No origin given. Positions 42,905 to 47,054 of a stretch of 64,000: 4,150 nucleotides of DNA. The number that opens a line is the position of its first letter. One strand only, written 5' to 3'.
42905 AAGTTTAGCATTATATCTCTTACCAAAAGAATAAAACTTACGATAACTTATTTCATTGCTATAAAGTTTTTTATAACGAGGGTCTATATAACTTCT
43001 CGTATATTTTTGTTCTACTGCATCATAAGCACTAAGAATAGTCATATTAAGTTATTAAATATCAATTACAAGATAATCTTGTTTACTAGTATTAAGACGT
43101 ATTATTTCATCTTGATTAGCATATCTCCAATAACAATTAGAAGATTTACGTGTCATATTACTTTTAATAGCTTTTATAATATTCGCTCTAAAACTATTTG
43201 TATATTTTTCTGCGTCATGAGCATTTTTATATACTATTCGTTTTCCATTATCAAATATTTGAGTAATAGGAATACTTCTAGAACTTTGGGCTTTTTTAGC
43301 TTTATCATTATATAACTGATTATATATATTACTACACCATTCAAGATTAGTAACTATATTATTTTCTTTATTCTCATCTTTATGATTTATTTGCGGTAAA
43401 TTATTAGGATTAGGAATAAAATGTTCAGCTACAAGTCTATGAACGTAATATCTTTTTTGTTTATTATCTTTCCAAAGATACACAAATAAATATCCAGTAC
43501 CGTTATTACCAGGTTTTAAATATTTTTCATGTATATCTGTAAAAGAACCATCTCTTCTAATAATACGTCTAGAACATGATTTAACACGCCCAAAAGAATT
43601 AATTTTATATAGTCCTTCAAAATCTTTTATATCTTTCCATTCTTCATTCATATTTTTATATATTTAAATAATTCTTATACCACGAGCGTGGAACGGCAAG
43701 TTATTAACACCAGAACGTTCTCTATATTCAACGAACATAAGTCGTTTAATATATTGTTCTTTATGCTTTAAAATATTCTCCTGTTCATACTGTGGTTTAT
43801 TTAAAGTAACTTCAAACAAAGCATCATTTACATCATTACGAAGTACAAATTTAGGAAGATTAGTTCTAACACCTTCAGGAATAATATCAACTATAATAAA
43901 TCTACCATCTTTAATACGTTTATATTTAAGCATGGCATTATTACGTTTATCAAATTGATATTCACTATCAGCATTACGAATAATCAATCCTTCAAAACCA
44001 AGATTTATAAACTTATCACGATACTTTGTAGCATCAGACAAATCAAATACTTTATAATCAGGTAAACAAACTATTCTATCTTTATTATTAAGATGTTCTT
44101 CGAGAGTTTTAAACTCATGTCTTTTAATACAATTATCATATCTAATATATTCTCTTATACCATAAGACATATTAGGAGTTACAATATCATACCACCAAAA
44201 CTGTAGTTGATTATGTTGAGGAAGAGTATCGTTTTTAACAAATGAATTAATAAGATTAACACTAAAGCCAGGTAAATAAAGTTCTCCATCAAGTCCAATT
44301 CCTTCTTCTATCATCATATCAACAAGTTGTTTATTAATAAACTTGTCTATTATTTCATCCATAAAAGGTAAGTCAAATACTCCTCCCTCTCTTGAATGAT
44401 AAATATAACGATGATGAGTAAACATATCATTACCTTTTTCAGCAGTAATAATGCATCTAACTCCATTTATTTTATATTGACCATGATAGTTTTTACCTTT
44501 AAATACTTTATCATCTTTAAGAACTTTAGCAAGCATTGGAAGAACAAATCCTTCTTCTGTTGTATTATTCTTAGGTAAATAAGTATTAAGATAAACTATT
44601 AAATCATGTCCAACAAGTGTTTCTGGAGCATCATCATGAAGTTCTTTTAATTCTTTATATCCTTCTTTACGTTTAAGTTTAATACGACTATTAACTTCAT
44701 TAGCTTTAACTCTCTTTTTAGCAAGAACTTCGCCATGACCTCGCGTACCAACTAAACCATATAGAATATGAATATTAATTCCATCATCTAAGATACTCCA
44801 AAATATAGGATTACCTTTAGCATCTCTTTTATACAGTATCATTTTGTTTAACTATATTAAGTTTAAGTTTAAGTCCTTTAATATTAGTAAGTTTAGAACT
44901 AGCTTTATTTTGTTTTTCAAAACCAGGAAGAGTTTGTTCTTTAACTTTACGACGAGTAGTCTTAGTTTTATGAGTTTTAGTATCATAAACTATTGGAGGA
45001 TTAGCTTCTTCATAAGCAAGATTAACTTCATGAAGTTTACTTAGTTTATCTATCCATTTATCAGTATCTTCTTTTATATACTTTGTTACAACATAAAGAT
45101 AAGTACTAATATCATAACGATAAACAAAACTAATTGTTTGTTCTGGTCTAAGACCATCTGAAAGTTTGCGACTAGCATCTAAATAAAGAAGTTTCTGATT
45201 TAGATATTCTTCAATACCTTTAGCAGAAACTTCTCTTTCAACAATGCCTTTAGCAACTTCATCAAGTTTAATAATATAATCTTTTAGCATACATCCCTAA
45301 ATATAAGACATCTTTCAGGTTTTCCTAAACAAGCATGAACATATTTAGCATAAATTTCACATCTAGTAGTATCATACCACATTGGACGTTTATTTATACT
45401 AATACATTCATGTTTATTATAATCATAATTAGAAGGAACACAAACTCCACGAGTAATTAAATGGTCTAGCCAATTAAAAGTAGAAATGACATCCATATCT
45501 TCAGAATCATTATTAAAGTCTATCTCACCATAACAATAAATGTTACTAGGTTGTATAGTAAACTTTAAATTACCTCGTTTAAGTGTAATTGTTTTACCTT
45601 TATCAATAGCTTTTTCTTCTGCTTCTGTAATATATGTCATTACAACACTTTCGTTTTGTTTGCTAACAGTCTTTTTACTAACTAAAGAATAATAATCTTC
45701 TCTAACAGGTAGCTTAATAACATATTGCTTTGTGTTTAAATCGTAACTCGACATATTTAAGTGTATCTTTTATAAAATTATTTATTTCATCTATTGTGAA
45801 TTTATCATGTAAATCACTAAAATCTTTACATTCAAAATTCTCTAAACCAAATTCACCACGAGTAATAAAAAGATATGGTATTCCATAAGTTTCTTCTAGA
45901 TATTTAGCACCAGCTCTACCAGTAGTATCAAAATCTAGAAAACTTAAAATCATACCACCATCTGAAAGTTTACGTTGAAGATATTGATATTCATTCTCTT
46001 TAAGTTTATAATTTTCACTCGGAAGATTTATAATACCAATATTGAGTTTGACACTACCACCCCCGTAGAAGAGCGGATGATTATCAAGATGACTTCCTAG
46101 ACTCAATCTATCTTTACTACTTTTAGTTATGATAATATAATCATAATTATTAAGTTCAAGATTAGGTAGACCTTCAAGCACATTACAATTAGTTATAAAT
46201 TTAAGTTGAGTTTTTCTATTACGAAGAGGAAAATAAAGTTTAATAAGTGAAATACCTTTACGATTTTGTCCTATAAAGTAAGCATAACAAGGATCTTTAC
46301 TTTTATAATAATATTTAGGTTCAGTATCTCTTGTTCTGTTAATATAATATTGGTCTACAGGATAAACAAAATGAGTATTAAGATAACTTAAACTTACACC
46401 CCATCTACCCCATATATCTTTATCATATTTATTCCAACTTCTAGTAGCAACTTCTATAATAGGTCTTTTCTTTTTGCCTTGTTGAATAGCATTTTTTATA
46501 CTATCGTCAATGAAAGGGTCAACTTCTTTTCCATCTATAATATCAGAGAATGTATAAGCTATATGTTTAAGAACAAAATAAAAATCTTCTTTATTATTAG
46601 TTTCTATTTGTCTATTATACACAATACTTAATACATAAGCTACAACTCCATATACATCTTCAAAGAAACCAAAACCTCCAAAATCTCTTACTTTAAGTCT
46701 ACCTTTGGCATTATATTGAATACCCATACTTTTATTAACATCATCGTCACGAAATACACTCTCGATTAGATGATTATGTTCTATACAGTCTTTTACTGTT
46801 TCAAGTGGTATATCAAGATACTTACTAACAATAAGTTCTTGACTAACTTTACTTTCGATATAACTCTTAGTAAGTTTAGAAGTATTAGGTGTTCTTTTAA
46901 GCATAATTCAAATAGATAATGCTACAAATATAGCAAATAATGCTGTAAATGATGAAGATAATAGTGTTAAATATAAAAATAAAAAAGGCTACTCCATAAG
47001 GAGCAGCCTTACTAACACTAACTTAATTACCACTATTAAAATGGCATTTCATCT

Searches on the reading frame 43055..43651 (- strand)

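Call 72: search_protein_families(library=pfam, proteins=[window:43055-43651:-], max_evalue=0.001)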
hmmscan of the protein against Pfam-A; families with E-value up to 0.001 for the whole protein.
window:43055-43651:- (198 aa): 2 families
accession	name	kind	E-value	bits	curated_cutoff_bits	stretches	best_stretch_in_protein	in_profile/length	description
PF07463.16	NUMOD4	-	4.6e-11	43.2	23.4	1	3-59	1-48/49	NUMOD4 motif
PF13392.12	HNH_3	-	2.2e-06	27.6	24.8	1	68-112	1-45/46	HNH endonuclease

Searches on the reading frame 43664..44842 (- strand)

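Call 18: search_protein_families(library=phrogs, proteins=[window:43664-44842:-], max_evalue=0.00001)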
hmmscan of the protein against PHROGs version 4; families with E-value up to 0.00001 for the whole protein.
window:43664-44842:- (392 aa): 1 family
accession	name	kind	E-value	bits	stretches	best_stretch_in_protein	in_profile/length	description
phrog_114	-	DNA, RNA and nucleotide metabolism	1.5e-36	127.2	1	98-391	219-497/634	ATP-dependent DNA ligase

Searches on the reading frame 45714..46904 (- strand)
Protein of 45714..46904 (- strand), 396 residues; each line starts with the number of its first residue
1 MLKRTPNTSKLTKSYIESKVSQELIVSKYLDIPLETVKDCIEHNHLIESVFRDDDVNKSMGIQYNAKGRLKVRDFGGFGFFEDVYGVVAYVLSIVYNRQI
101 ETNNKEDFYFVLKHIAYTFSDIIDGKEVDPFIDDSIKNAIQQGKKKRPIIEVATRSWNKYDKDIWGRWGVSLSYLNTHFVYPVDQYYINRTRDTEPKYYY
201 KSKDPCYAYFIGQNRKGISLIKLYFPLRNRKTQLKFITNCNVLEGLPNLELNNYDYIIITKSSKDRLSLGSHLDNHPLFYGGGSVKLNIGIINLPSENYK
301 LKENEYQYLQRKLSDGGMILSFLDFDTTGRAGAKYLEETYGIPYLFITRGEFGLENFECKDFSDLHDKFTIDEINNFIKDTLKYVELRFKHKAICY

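Call 18: search_protein_families(library=phrogs, proteins=[window:45714-46904:-], max_evalue=0.00001)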
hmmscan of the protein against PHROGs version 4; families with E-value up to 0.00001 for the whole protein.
window:45714-46904:- (396 aa): 1 family
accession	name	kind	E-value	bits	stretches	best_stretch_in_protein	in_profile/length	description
phrog_12622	-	DNA, RNA and nucleotide metabolism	9.8e-62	210.3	2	2-269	17-269/415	DNA primase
